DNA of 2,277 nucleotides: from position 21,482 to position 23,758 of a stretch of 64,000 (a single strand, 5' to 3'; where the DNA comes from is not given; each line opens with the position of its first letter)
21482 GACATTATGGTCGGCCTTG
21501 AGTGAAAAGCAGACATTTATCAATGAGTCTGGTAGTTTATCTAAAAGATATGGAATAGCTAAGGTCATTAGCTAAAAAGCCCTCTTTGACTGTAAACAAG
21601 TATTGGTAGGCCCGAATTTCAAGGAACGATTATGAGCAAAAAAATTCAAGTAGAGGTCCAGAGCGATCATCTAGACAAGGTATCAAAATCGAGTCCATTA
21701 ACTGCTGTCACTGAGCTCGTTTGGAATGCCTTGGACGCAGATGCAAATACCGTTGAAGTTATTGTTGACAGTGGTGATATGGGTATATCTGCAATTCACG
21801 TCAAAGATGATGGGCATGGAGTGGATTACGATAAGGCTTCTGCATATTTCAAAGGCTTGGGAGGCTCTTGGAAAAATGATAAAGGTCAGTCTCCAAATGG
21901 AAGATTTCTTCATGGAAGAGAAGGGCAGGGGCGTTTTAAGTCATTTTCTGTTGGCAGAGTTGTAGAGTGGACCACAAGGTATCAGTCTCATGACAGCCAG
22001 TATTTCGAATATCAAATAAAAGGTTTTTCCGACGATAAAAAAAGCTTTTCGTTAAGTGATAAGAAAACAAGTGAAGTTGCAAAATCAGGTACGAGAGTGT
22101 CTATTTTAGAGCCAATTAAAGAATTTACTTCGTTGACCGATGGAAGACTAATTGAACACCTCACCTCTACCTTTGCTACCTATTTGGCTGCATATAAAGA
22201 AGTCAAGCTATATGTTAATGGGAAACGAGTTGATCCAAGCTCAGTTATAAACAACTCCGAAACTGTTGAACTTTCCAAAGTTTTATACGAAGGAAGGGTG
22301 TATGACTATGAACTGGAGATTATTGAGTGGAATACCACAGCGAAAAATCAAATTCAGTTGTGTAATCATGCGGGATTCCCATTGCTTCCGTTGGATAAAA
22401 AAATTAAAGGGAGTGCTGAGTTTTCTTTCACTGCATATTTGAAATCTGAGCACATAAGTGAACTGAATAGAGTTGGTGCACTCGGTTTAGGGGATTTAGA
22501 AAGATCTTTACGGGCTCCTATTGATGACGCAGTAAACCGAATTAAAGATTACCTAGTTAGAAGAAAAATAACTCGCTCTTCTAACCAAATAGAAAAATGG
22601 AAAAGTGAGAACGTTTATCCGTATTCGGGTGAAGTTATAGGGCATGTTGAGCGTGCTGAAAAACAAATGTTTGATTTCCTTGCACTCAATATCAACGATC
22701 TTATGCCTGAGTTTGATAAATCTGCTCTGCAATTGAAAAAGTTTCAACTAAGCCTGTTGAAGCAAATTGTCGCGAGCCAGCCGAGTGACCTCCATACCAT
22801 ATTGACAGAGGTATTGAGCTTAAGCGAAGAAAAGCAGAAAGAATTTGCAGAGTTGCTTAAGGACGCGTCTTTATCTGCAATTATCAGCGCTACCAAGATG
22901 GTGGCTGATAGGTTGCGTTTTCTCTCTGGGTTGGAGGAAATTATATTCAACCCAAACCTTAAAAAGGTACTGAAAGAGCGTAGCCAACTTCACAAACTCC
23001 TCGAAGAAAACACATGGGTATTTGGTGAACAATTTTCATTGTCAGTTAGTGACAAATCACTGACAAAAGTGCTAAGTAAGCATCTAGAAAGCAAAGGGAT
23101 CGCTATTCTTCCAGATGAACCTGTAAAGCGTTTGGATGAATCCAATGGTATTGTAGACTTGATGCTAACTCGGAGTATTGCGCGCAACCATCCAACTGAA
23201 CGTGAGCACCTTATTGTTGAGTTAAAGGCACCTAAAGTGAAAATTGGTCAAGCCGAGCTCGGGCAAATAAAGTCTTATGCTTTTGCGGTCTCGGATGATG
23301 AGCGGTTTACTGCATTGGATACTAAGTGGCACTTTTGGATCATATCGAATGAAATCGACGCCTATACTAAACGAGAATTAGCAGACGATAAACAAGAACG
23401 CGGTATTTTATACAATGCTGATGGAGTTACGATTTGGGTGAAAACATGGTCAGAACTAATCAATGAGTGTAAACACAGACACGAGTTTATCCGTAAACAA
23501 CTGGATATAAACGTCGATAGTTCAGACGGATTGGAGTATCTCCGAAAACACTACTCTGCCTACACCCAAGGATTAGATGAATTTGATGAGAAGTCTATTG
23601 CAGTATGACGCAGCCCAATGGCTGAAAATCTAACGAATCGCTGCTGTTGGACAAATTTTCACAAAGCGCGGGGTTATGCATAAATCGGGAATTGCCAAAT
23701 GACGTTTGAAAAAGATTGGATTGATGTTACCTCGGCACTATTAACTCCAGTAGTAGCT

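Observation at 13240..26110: About 12.9-kb integrase-less, AT-rich defence-type island wedged between gcvP and the HDAC gene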

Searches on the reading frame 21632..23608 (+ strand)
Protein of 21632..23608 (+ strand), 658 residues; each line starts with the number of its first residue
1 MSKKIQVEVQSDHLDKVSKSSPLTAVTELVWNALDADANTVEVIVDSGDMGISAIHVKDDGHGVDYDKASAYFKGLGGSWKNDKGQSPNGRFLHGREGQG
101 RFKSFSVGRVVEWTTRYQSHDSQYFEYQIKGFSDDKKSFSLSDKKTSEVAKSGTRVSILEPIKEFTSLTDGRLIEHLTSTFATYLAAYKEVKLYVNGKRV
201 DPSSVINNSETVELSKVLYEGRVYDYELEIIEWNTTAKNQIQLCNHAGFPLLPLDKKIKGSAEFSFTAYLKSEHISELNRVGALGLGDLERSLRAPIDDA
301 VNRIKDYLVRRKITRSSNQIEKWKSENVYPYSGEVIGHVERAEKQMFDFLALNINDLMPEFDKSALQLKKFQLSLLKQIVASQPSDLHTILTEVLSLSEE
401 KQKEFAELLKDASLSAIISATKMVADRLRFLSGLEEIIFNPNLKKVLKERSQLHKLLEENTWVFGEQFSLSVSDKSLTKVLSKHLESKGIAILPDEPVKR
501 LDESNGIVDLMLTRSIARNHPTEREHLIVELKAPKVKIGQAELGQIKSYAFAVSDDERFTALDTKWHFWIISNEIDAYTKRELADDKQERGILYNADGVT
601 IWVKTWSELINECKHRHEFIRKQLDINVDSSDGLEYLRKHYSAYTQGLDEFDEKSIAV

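Call 4: search_protein_families(library=pfam, max_evalue=0.01, proteins=[window:21632-23608:+])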
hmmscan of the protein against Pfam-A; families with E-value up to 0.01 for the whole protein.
window:21632-23608:+ (658 aa): 3 families
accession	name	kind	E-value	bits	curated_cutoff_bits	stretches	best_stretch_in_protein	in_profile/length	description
PF13589.12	HATPase_c_3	-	1.5e-17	64.3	25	1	23-125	4-102/137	Histidine kinase-, DNA gyrase B-, and HSP90-like ATPase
PF13588.12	HSDR_N_2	-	0.00027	21.4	25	1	480-553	12-78/110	Type I restriction enzyme R protein N terminus (HSDR_N)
PF02518.31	HATPase_c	-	0.0018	19.1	26.4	1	24-76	8-61/111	Histidine kinase-, DNA gyrase B-, and HSP90-like ATPase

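Call 5: search_protein_families(library=padloc, max_evalue=0.01, proteins=[window:21632-23608:+])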
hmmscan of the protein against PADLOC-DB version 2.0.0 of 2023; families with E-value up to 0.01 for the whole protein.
window:21632-23608:+ (658 aa): 4 families
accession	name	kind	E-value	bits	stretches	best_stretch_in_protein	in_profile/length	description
PDLC03419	REase_II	-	5.8e-08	29.5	1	12-137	15-141/695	Type II restriction enzyme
PDLC03485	REase_II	-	3.9e-05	20.3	1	13-113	17-112/611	Type II restriction enzyme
PDLC03988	PD-Lambda-3_B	-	0.0016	15.9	1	405-435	151-181/222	-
PDLC03987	PD-Lambda-3_B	-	0.0045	14.3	0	405-435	151-181/270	-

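Call 12: search_protein_families(library=ncbifam, max_evalue=0.05, proteins=[window:21632-23608:+])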
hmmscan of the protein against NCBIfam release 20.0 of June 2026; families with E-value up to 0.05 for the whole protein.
window:21632-23608:+ (658 aa): 11 families
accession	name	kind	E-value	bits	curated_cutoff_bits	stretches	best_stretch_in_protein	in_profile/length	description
NF050001.1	restrict_BbrUII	equivalog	3.8e-18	65.4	550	1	25-202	24-205/659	BbrUII/HgiDII family restriction enzyme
TIGR00585.2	mutl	equivalog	1e-08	34.6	180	1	21-71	20-68/555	DNA mismatch repair endonuclease MutL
NF000953.0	PRK00095.2-4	equivalog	4.4e-06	25.9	693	1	22-67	23-66/611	DNA mismatch repair endonuclease MutL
NF000949.0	PRK00095.1-2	equivalog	4.6e-06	26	750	1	22-67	27-70/634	DNA mismatch repair endonuclease MutL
NF000950.0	PRK00095.1-3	equivalog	9.5e-06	24.3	756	1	22-74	24-74/641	DNA mismatch repair endonuclease MutL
NF010683.0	PRK14083.1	equivalog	9.8e-05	21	455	1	20-202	25-206/604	HSP90 family protein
NF000952.0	PRK00095.2-2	subfamily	0.0004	19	840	1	22-66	23-65/623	DNA mismatch repair endonuclease MutL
NF000948.0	PRK00095.1-1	equivalog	0.0012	17.8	701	1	22-67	23-66/625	DNA mismatch repair endonuclease MutL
NF047352.1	P_loop_sacsin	domain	0.0059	17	50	1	25-81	3-53/80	sacsin N-terminal ATP-binding-like domain-containing protein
NF000951.0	PRK00095.2-1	equivalog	0.014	14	391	1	21-67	24-67/559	DNA mismatch repair endonuclease MutL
NF000954.0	PRK00095.2-5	equivalog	0.039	12.3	937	0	24-68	29-71/588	DNA mismatch repair endonuclease MutL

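Call 13: search_protein_families(library=phrogs, max_evalue=0.01, proteins=[window:21632-23608:+])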
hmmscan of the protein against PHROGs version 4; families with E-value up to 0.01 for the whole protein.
window:21632-23608:+ (658 aa): 2 families
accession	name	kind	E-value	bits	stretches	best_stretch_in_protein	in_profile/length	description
phrog_6203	-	unknown function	8.4e-77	260.2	1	5-628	6-633/644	-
phrog_24466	-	unknown function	0.0074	15.9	0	22-69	23-68/597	-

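Call 19: search_solved_structures(query=window:21632-23608:+, max_evalue=1)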
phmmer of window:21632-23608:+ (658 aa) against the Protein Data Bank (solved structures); distinct sequences matched with E-value up to 1: 19.
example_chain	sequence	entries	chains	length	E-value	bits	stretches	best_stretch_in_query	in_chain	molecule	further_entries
9n2k_A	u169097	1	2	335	0.0014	20.5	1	20-78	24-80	DNA mismatch repair protein MutL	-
3h4l_A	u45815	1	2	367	0.0054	18.5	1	23-67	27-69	DNA mismatch repair protein PMS1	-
5x9y_C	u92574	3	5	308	0.025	16.3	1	20-84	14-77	DNA mismatch repair protein MutL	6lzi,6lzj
6lzk_A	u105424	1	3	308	0.025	16.3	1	20-84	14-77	DNA mismatch repair protein MutL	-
4p7a_A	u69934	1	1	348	0.18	13.5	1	21-65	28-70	DNA mismatch repair protein Mlh1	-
7aib_C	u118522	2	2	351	0.19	13.4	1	21-69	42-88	DNA mismatch repair protein MutL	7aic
5akb_C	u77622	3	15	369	0.21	13.3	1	21-69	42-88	DNA MISMATCH REPAIR PROTEIN MUTL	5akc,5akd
1ea6_A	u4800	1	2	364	0.24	13.1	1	23-68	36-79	PMS1 PROTEIN HOMOLOG 2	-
7rcb_A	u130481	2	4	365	0.24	13.1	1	23-68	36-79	Mismatch repair endonuclease PMS2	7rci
1h7s_A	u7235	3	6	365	0.24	13.1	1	23-68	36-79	PMS1 PROTEIN HOMOLOG 2 | MISMATCH REPAIR ENDONUCLEASE PMS2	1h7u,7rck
9s89_A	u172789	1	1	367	0.24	13.1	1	23-68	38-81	Mismatch repair endonuclease PMS2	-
6mfq_A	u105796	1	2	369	0.24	13.1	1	23-68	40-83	Mismatch repair endonuclease PMS2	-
1b63_A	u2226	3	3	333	0.34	12.6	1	21-69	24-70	MUTL | DNA mismatch repair protein mutL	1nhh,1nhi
1nhj_A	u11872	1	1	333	0.34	12.6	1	21-69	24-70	DNA mismatch repair protein mutL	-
1bkn_A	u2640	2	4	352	0.36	12.5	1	21-69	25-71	MUTL | DNA mismatch repair protein MutL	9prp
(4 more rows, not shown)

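Call 35: find_related_loci(query=window:21632-23608:+, collection=viral_contigs, flank=6000)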
Query window:21632-23608:+ (658 aa) in viral_contigs; peptide patterns used: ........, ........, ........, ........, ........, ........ (x = any residue, [..] = any of these).
3 stretches matched a pattern, but none encodes a relative of the query by tblastn (E <= 1e-3).

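Call 64: search_dna_similar(query=window:21632-23608:+, collection=phages, mode=protein, max_rows=15)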
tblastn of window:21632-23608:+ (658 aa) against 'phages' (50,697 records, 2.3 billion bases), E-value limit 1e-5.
Records with a match: 2; places in all: 2; records where one place covers at least 80% of the query: 2.
Best place of each record, by identity: <60% 2.
By first word of the organism name: Pasteurella 2.
By host as written in the record: Pasteurella multocida Past23 1; Pasteurella multocida Pmc-A 1.
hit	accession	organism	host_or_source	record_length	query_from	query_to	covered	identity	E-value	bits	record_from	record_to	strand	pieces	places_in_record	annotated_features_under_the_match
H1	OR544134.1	Pasteurella phage Pmp3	Pasteurella multocida Past23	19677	1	644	98%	36.4%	5e-118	394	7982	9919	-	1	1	hypothetical protein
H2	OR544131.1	Pasteurella phage Pmp14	Pasteurella multocida Pmc-A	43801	1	644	98%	35.9%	5e-116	388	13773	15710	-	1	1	hypothetical protein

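Call 66: get_annotated_region(hit=H2, flank=5000)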
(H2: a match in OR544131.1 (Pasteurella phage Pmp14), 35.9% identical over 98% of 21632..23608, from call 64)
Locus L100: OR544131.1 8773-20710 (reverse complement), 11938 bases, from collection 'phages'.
description: Pasteurella phage Pmp14, complete genome.
organism: Pasteurella phage Pmp14 (NCBI taxid 3127677)
taxonomy: Viruses
host: Pasteurella multocida Pmc-A; source: cat upper respiratory tract; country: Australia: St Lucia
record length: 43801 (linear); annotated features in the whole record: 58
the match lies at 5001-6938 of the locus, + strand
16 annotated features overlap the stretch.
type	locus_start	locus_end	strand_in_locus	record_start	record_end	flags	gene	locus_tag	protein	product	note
CDS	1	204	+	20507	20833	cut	-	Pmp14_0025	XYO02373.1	head decoration protein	-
CDS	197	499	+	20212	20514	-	-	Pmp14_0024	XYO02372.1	minor tail protein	-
CDS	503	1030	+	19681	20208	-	-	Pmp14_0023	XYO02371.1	tail completion or Neck1 protein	-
CDS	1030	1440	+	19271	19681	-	-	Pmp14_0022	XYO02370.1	tail terminator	-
CDS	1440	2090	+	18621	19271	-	-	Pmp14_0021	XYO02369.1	major tail protein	-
CDS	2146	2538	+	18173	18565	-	-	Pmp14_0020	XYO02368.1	tail assembly chaperone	-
CDS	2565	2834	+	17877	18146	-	-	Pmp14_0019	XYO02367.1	tail protein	-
CDS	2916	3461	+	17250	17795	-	-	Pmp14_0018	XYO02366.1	hypothetical protein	-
CDS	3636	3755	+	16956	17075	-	-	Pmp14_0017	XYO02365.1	hypothetical protein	-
CDS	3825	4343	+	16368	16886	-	-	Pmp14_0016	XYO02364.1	hypothetical protein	-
CDS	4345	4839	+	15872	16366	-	-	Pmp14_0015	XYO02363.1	hypothetical protein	-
CDS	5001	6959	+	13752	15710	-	-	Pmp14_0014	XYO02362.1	hypothetical protein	-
CDS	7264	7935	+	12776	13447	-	-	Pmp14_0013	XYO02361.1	hypothetical protein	-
CDS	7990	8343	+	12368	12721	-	-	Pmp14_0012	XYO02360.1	hypothetical protein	-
CDS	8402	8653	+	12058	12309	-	-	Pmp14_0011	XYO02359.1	hypothetical protein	-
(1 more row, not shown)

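Call 80: search_protein_representatives(protein=window:21632-23608:+)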
Query: 658 residues. Proteins with E-value up to 0.001 (for the whole library): 2905; up to 1e-10: 1677; up to 1e-30: 763. The best 150 are listed.
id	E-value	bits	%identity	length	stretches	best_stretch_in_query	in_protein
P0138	1.5e-170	585.3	43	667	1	4-648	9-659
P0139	1.6e-165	568.7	42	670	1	3-650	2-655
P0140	1.5e-164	565.4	40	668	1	4-651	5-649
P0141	2.0e-164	565.0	42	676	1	6-648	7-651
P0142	5.0e-161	553.8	41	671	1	3-648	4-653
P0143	1.3e-153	529.3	41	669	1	3-640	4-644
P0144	1.9e-151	522.2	41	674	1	3-645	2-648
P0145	7.9e-151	520.1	39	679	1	2-648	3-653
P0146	5.0e-149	514.1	39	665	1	6-641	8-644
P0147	8.2e-148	510.1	42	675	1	3-648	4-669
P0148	9.8e-148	509.9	42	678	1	1-644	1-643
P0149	2.2e-147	508.7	39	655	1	5-644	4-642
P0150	1.0e-146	506.5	38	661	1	3-648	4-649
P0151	1.1e-146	506.4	43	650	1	4-642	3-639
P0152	1.2e-145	503.0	41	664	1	3-645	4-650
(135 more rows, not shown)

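Call 82: search_protein_families(library=pfam, alignment_id=A4, max_evalue=0.01)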
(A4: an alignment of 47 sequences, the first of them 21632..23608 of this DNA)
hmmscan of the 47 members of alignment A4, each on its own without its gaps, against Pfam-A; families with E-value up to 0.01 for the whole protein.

A. member 1, window:21632-23608:+ (658 aa): 3 families
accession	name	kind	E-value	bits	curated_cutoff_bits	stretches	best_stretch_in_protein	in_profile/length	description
PF13589.12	HATPase_c_3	-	1.5e-17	64.3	25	1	23-125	4-102/137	Histidine kinase-, DNA gyrase B-, and HSP90-like ATPase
PF13588.12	HSDR_N_2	-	0.00027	21.4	25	1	480-553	12-78/110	Type I restriction enzyme R protein N terminus (HSDR_N)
PF02518.31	HATPase_c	-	0.0018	19.1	26.4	1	24-76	8-61/111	Histidine kinase-, DNA gyrase B-, and HSP90-like ATPase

B. families by the number of members that match (of 47 scanned): 9 families
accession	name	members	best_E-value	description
PF13589.12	HATPase_c_3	47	3.3e-20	Histidine kinase-, DNA gyrase B-, and HSP90-like ATPase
PF02518.31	HATPase_c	40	4.7e-08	Histidine kinase-, DNA gyrase B-, and HSP90-like ATPase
PF13588.12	HSDR_N_2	20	4.2e-05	Type I restriction enzyme R protein N terminus (HSDR_N)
PF14082.12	SduA_C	1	0.0013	Shedu protein SduA, C-terminal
PF08011.17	PDDEXK_9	1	0.0019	PD-(D/E)XK nuclease superfamily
PF18609.8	SAM_Exu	1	0.0057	Exuperantia SAM-like domain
PF09314.17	DUF1972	1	0.0063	Domain of unknown function (DUF1972)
PF07015.17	VirC1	1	0.0064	VirC1 protein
PF22928.2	INTS1_R4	1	0.0082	Integrator complex subunit 1, R4 domain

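Call 98: predict_structure(alignment_id=A4)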
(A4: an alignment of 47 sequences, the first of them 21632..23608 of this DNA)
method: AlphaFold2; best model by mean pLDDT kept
length: 658 residues; sequences in the alignment: 47
mean_pLDDT: 87.4   pTM: 0.55
mean pLDDT of the five models: 87.4, 86.8, 86.6, 85.6, 85.4
residues with pLDDT >= 90: 351; 70-90: 264; 50-70: 40; < 50: 3
segments of 3 or more residues with pLDDT < 50: none
pLDDT, mean of each block of 10 residues (from residue 1): 85 88 95 94 92 95 92 74 79 81 94 95 95 94 94 96 89 90 89 96 90 91 93 86 88 85 90 91 71 88 93 89 91 80 83 79 86 82 60 68 74 76 92 94 90 95 93 94 86 83 92 85 90 94 95 88 86 94 80 91 95 90 87 92 82 50
secondary structure, 60 per line:
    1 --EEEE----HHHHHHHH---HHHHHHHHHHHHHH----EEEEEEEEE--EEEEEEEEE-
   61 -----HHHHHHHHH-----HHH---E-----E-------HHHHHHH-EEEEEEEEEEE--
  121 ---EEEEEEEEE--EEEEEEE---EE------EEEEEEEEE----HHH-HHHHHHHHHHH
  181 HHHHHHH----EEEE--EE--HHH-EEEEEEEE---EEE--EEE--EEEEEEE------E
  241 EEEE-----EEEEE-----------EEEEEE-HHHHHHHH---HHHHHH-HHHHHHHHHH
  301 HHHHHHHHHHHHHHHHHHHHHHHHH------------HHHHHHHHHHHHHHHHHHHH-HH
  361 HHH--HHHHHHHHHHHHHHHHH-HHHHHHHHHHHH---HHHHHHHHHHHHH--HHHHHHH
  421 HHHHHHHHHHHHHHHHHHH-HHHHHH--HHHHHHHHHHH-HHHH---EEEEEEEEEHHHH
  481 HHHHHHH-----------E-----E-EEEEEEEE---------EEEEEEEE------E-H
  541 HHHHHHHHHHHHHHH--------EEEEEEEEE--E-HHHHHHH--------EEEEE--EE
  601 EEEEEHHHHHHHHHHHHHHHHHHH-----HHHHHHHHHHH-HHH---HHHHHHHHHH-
elements in order: E3-6 H11-18 H22-35 E40-48 E51-59 H66-74 H100-106 E108-118 E124-132 E135-141 E153-161 H170-187 E192-195 E206-213 E217-219 E222-224 E227-233 E240-244 E250-254 E266-271 H273-280 H284-289 H291-325 H338-357 H359-363 H366-382 H384-395 H399-411 H414-439 H441-446 H449-459 H461-464 E468-476 H477-487 E507-514 E524-531 H540-555 E564-572 H577-583 E592-596 E599-605 H606-624 H630-640 H648-657

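Call 102: fold_search(model_id=the predicted structure, library=pdb)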
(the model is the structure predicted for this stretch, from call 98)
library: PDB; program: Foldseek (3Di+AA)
matches with E <= 10: 1175; with E <= 0.001: 386
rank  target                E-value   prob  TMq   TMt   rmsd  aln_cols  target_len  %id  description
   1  5hph_B                2.0e-12  1.00  0.27  0.35  10.5       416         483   15  Structure of TRAP1 fragment (released 2016-08-10)
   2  5y3o                  2.3e-12  1.00  0.27  0.39   9.4       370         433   14  Structure of TRAP1 complexed with DN320 (released 2017-08-30)
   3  4z1i_B                2.8e-12  1.00  0.30  0.39  10.1       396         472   16  Crystal structure of human Trap1 with AMPPNP (released 2015-04-29)
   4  7ulk_B                3.0e-12  1.00  0.26  0.37  11.2       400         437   14  Human TRAP1 NM in complex with 42C (released 2023-04-12)
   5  4z1i_C                6.3e-12  1.00  0.28  0.36  10.4       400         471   15  Crystal structure of human Trap1 with AMPPNP (released 2015-04-29)
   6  5hph_A                7.1e-12  1.00  0.28  0.37   8.3       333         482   15  Structure of TRAP1 fragment (released 2016-08-10)
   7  7c7c                  8.3e-12  1.00  0.26  0.37   8.8       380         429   15  Crystal structure of human TRAP1 with SJT104 (released 2021-05-26)
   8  4z1h                  9.3e-12  1.00  0.25  0.36  12.6       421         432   12  Crystal structure of human Trap1 with SMTIN-P01 (released 2015-04-22)
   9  7u8v                  9.8e-12  1.00  0.26  0.36  16.4       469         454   12  hTRAP1 with inhibitors (released 2023-08-16)
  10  4z1i_A                1.2e-11  1.00  0.28  0.45   8.5       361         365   14  Crystal structure of human Trap1 with AMPPNP (released 2015-04-29)
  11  4z1f                  1.2e-11  1.00  0.26  0.36   9.2       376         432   13  Crystal structure of human Trap1 with PU-H71 (released 2015-04-22)
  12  7u8w                  1.3e-11  1.00  0.26  0.36  11.8       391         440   15  hTRAP1 with inhibitors (released 2023-08-16)
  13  4z1i_D                1.4e-11  1.00  0.29  0.39  11.0       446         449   14  Crystal structure of human Trap1 with AMPPNP (released 2015-04-29)
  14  7u8x                  1.7e-11  1.00  0.25  0.35  11.2       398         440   14  hTRAP1 with inhibitors (released 2023-08-16)
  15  7exp_B                1.9e-11  1.00  0.28  0.30  10.3       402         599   13  Crystal structure of zebrafish TRAP1 with AMPPNP and MitoQ (released 2022-01-05)
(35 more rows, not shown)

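Call 103: search_solved_structures(query=A4, max_evalue=10)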
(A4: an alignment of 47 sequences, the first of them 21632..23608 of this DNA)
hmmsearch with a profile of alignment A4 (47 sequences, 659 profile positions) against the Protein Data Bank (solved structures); distinct sequences matched with E-value up to 10: 41.
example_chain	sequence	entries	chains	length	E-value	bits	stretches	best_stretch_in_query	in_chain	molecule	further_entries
9n2k_A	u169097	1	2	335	1.5e-09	39.8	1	20-80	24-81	DNA mismatch repair protein MutL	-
6lzk_A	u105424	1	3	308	1.4e-08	36.7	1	20-74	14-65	DNA mismatch repair protein MutL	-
5x9y_C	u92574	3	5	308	1.4e-08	36.6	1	20-74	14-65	DNA mismatch repair protein MutL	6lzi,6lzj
4p7a_A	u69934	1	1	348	4.1e-08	35.1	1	20-72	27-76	DNA mismatch repair protein Mlh1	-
7aib_C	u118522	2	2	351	1.9e-07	32.8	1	20-70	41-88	DNA mismatch repair protein MutL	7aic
5akb_C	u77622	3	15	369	2.1e-07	32.8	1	20-70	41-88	DNA MISMATCH REPAIR PROTEIN MUTL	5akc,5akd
1b62_A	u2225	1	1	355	3.4e-07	32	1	20-70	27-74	PROTEIN (MUTL)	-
1b63_A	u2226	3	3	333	3.5e-07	32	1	20-70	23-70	MUTL | DNA mismatch repair protein mutL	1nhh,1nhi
1nhj_A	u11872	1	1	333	3.5e-07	32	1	20-70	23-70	DNA mismatch repair protein mutL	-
1z59_A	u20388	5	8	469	3.6e-07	31.9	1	24-90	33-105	Type II DNA topoisomerase VI subunit B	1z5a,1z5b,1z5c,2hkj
1bkn_A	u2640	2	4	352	3.6e-07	31.9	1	20-70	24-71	MUTL | DNA mismatch repair protein MutL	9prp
1mu5_A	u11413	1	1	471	3.7e-07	31.9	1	24-90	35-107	Type II DNA topoisomerase VI Subunit B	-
1mx0_A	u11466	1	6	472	3.7e-07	31.9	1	24-90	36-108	Type II DNA topoisomerase VI subunit B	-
3h4l_A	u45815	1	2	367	4.9e-07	31.5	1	21-70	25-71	DNA mismatch repair protein PMS1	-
2zbk_B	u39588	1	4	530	5.1e-07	31.5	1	24-90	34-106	Type 2 DNA topoisomerase 6 subunit B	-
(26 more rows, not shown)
